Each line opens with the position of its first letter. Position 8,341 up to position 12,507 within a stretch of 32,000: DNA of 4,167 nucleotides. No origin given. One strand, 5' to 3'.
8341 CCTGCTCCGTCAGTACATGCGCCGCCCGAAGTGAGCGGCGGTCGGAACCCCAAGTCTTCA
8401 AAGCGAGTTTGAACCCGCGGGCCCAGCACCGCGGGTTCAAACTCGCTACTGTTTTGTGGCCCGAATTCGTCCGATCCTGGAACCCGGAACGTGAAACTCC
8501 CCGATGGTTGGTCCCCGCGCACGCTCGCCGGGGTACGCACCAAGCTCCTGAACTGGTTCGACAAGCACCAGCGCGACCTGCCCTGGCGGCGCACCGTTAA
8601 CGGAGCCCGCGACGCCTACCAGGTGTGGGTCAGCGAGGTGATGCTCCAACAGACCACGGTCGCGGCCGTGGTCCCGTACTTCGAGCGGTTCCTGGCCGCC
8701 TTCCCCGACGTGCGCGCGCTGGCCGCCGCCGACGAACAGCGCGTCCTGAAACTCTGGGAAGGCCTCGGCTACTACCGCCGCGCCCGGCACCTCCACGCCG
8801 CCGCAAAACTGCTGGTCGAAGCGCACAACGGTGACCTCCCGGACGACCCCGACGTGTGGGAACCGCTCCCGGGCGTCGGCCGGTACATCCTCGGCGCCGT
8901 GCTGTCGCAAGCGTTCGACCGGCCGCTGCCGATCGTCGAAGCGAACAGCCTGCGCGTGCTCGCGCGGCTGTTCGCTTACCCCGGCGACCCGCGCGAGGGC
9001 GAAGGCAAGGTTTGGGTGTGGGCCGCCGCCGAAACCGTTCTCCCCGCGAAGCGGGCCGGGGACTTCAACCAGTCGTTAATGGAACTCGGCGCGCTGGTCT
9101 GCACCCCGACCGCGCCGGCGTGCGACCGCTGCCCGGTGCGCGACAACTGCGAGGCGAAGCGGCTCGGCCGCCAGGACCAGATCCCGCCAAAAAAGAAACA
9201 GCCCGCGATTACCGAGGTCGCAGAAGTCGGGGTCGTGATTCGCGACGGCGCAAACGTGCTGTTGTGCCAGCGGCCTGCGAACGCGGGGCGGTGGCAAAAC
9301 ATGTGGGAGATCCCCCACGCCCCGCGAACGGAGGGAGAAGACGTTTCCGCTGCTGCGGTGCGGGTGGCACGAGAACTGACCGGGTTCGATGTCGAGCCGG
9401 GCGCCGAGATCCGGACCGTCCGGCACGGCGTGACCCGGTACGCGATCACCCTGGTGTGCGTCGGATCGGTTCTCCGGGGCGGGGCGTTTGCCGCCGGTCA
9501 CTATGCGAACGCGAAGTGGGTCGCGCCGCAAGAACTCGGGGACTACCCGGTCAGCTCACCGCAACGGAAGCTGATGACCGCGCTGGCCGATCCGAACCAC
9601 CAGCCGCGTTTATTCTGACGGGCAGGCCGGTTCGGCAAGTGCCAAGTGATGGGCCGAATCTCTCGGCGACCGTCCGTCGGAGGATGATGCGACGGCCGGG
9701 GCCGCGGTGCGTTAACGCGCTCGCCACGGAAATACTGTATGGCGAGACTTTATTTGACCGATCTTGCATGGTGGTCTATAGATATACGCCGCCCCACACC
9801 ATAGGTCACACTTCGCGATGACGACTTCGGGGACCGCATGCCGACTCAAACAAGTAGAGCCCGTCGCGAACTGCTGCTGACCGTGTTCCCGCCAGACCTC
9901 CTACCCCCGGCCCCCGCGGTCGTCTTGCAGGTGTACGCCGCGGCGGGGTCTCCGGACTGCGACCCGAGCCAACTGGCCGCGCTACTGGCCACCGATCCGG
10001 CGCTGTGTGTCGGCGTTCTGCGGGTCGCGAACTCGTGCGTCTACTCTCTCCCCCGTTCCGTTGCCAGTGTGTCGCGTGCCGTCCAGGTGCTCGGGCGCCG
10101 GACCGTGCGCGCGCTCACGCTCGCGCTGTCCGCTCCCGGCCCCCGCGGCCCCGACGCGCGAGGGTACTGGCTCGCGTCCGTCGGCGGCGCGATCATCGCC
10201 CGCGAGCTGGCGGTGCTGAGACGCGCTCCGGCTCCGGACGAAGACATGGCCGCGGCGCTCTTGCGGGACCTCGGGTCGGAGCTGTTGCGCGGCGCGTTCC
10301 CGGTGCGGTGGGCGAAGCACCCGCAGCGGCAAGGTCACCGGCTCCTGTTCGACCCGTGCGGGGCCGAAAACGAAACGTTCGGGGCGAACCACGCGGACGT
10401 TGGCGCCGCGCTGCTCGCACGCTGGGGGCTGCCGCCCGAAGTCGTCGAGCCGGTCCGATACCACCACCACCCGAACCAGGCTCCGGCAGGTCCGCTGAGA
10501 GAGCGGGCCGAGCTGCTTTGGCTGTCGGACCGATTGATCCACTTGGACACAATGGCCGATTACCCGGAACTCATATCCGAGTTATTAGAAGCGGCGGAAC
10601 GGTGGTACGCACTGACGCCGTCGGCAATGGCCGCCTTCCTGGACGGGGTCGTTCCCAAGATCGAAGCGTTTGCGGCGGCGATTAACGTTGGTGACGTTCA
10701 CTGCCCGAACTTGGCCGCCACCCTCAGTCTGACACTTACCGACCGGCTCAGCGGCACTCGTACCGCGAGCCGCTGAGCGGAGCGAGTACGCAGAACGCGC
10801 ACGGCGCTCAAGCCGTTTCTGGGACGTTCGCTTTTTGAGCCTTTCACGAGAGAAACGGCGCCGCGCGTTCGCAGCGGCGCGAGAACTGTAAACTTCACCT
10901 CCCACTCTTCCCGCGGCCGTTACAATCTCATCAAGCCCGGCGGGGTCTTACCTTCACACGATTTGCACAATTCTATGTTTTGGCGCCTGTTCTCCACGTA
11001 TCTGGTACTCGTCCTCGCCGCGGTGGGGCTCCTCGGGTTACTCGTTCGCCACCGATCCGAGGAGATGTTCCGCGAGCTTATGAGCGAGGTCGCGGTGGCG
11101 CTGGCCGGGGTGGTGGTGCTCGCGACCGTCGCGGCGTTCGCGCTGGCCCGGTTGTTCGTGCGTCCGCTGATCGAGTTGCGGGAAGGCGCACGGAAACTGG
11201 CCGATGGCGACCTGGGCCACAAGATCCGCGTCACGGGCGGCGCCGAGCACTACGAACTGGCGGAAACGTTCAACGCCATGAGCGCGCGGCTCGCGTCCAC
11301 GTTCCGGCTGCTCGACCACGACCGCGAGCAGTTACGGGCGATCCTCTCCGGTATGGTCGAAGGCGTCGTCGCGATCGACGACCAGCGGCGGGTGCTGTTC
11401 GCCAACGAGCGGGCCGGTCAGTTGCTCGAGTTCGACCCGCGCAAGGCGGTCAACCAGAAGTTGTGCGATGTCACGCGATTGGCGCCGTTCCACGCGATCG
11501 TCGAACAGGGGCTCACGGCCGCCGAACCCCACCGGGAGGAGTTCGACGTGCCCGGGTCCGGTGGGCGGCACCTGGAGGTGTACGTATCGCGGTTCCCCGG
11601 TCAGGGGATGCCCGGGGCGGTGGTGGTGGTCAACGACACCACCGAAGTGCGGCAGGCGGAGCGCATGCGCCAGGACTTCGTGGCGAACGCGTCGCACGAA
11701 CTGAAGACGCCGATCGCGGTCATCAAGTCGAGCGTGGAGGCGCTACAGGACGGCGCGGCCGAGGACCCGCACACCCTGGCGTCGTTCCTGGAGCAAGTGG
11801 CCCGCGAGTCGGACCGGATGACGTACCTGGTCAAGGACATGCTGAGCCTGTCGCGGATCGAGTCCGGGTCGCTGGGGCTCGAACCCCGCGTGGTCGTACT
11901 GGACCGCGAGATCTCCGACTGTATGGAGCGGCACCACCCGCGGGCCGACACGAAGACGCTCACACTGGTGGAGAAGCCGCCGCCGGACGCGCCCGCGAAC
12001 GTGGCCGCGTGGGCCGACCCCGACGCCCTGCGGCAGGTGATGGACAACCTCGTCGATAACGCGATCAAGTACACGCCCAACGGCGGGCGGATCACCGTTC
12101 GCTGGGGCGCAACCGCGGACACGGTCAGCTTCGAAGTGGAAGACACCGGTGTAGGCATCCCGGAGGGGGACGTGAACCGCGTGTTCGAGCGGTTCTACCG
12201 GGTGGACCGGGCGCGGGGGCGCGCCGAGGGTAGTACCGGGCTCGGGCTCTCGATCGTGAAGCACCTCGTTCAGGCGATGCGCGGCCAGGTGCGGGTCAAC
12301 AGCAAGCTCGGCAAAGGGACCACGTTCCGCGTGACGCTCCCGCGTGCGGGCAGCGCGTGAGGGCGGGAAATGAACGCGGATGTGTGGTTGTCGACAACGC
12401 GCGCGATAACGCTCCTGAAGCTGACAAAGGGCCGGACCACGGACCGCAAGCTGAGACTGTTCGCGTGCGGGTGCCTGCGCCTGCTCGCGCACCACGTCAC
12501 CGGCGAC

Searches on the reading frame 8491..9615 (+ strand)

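Call 27: search_protein_families(library=pfam, proteins=[window:8491-9615:+], max_evalue=0.01)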
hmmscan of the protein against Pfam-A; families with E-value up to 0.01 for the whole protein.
window:8491-9615:+ (375 aa): 4 families
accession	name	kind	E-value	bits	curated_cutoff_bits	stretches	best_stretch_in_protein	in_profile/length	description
PF00730.31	HhH-GPD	-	1.7e-21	77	26.2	1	47-169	1-97/108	HhH-GPD superfamily base excision DNA repair protein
PF14815.12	NUDIX_4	-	8.4e-16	58.2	35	1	247-363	3-112/113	NUDIX domain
PF00293.34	NUDIX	-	6.3e-07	29.9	21.1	1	245-362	5-131/134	NUDIX domain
PF10576.14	EndIII_4Fe-2S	-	0.0065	17.2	20.5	0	204-220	1-17/17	Iron-sulfur binding domain of endonuclease III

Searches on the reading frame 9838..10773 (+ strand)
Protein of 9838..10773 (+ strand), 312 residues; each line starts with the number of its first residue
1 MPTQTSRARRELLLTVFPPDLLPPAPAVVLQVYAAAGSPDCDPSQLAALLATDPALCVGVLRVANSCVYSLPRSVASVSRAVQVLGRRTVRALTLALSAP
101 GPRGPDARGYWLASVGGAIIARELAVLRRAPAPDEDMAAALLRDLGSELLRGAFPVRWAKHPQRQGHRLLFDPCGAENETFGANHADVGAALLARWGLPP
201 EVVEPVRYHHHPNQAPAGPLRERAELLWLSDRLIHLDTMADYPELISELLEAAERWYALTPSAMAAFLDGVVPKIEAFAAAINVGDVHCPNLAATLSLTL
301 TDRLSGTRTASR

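Call 27: search_protein_families(library=pfam, proteins=[window:9838-10773:+], max_evalue=0.01)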
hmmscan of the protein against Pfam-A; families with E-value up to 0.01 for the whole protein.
window:9838-10773:+ (312 aa): 1 family
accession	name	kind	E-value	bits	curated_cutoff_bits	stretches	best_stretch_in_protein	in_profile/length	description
PF08668.18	HDOD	-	2.4e-42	145.1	22.9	1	22-212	1-196/196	HDOD domain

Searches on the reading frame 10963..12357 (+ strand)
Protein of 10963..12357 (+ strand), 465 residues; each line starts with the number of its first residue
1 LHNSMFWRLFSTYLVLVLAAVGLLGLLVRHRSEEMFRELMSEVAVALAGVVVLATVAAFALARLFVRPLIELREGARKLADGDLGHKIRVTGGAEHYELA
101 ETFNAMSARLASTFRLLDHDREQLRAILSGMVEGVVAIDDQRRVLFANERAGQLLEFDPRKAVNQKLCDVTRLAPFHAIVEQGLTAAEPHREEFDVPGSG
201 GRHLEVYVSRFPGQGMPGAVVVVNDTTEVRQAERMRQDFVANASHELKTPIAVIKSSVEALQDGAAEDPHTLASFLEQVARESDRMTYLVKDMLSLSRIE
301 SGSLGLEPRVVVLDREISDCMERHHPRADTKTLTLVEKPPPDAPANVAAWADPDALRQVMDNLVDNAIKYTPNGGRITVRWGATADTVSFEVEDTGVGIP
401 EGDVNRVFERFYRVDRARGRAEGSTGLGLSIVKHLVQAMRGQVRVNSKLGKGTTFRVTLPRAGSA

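Call 27: search_protein_families(library=pfam, proteins=[window:10963-12357:+], max_evalue=0.01)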
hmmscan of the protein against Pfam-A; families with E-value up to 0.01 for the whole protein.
window:10963-12357:+ (465 aa): 9 families
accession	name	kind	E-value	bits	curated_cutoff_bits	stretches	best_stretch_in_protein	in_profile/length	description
PF02518.31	HATPase_c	-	8.6e-34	116.8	26.4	1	352-461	2-109/111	Histidine kinase-, DNA gyrase B-, and HSP90-like ATPase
PF00512.31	HisKA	-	9.7e-19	67.6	26.9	1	235-302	1-66/66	His Kinase A (phospho-acceptor) domain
PF00672.30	HAMP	-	3.6e-12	46.9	25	1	61-110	2-51/53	HAMP domain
PF00989.32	PAS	-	4.2e-07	30.4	22.6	1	122-224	1-111/113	PAS fold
PF08448.16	PAS_4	-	3e-06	27.8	23.1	1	131-231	4-110/110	PAS fold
PF13188.13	PAS_8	-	4.6e-06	26.8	21.8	1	122-170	1-47/65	PAS domain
PF13581.12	HATPase_c_2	-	0.00016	22.1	27.4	1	363-455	39-123/127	Histidine kinase-like ATPase domain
PF12860.13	PAS_7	-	0.0005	20.6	27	0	129-233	2-114/115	PAS fold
PF13426.13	PAS_9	-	0.0019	18.9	27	1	134-228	3-103/103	PAS domain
